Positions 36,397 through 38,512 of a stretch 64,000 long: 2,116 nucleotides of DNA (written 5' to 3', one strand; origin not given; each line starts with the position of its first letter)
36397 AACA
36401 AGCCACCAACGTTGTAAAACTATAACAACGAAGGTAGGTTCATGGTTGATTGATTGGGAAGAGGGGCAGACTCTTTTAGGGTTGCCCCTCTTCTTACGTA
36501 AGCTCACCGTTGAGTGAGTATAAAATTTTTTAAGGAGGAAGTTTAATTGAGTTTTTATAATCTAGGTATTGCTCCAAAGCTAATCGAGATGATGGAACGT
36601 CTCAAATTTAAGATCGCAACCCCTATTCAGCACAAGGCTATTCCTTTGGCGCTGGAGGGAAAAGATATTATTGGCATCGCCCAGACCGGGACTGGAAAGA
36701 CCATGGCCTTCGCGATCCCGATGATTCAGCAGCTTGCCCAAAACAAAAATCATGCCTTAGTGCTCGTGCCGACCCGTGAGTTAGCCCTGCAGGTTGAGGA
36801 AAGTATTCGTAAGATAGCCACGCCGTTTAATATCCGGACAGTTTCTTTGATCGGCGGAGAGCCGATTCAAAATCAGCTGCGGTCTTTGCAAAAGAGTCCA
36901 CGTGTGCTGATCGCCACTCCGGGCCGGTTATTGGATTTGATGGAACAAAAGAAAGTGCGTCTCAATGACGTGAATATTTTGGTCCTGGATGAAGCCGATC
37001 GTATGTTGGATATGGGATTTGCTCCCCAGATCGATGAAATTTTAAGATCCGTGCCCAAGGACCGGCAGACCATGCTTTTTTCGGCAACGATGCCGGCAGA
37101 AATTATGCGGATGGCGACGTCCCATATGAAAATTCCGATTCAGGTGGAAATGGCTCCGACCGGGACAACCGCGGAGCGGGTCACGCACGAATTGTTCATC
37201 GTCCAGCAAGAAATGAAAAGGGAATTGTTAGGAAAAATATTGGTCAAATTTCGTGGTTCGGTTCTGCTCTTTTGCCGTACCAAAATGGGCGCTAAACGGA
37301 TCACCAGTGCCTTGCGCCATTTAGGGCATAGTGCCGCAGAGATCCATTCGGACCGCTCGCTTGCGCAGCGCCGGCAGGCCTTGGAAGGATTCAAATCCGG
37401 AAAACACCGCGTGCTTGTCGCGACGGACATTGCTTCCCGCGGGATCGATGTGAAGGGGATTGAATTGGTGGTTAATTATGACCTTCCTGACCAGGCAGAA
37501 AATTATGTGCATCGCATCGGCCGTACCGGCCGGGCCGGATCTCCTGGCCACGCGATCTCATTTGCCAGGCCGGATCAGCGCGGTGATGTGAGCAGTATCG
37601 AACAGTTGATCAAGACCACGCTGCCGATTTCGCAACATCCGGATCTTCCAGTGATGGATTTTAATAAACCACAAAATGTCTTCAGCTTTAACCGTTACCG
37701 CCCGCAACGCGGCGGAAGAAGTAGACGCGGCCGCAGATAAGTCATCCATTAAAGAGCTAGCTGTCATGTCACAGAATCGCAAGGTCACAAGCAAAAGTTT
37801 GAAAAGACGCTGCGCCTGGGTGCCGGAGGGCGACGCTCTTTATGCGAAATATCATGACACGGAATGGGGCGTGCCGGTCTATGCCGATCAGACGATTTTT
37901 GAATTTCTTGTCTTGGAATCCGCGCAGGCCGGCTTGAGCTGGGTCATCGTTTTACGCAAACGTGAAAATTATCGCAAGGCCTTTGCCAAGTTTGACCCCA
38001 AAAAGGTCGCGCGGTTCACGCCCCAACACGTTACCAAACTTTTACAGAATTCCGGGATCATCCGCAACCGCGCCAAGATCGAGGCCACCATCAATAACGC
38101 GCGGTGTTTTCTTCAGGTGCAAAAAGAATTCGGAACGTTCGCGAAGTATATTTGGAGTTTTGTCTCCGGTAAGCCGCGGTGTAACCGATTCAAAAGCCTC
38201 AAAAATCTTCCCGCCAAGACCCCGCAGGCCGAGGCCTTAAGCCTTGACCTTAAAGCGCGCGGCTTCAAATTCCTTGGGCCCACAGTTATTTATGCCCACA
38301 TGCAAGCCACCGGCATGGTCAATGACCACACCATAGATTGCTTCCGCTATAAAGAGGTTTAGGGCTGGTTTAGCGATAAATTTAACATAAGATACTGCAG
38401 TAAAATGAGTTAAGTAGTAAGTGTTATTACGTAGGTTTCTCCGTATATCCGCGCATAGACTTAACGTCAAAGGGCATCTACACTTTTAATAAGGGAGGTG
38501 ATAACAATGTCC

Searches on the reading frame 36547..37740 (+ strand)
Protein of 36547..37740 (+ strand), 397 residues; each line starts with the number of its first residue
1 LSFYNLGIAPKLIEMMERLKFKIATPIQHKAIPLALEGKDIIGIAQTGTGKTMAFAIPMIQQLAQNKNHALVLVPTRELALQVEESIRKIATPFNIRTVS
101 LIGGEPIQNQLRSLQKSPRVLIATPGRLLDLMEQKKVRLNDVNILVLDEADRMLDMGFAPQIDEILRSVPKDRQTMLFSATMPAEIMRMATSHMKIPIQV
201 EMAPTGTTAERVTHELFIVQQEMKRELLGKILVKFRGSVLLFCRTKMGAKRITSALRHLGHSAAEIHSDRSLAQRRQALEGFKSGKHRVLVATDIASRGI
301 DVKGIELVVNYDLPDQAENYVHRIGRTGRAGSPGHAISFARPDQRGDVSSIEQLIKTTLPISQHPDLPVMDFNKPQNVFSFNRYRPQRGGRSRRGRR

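Call 7: search_protein_families(library=pfam, proteins=[window:36547-37740:+], max_evalue=0.01)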
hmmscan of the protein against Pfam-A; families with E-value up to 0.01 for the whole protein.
window:36547-37740:+ (397 aa): 6 families
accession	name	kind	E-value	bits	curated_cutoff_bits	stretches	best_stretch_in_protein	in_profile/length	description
PF00270.35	DEAD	-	2.3e-54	184.1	26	1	25-187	1-165/167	DEAD/DEAH box helicase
PF00271.37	Helicase_C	-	8.3e-31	106.9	23.5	1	224-331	2-110/110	Helicase conserved C-terminal domain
PF04851.21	ResIII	-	2.5e-10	40.9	22.5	1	40-182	25-162/164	Type III restriction enzyme, res subunit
PF13245.12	AAA_19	-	4.2e-05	24.2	25.1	1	28-174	1-119/134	AAA domain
PF07652.20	Flavi_DEAD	-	0.0011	19.5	21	1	47-99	13-65/148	Flavivirus DEAD domain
PF13401.12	AAA_22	-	0.0019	18.9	27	1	44-171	11-109/130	AAA domain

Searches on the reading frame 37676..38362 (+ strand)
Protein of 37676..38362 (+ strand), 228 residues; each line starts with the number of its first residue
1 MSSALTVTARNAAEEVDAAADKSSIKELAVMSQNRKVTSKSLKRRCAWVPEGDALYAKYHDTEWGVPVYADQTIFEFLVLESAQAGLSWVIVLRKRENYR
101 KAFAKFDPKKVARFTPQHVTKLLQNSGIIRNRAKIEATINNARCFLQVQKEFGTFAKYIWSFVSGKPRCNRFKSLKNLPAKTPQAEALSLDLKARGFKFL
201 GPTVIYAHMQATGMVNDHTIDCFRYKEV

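Call 47: search_protein_families(library=pfam, proteins=[window:37676-38362:+], max_evalue=0.001)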
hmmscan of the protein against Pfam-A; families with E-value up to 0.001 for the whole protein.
window:37676-38362:+ (228 aa): 1 family
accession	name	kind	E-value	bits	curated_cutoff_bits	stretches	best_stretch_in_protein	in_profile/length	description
PF03352.18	Adenine_glyco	-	1.6e-79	266.3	25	1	50-224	3-176/177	Methyladenine glycosylase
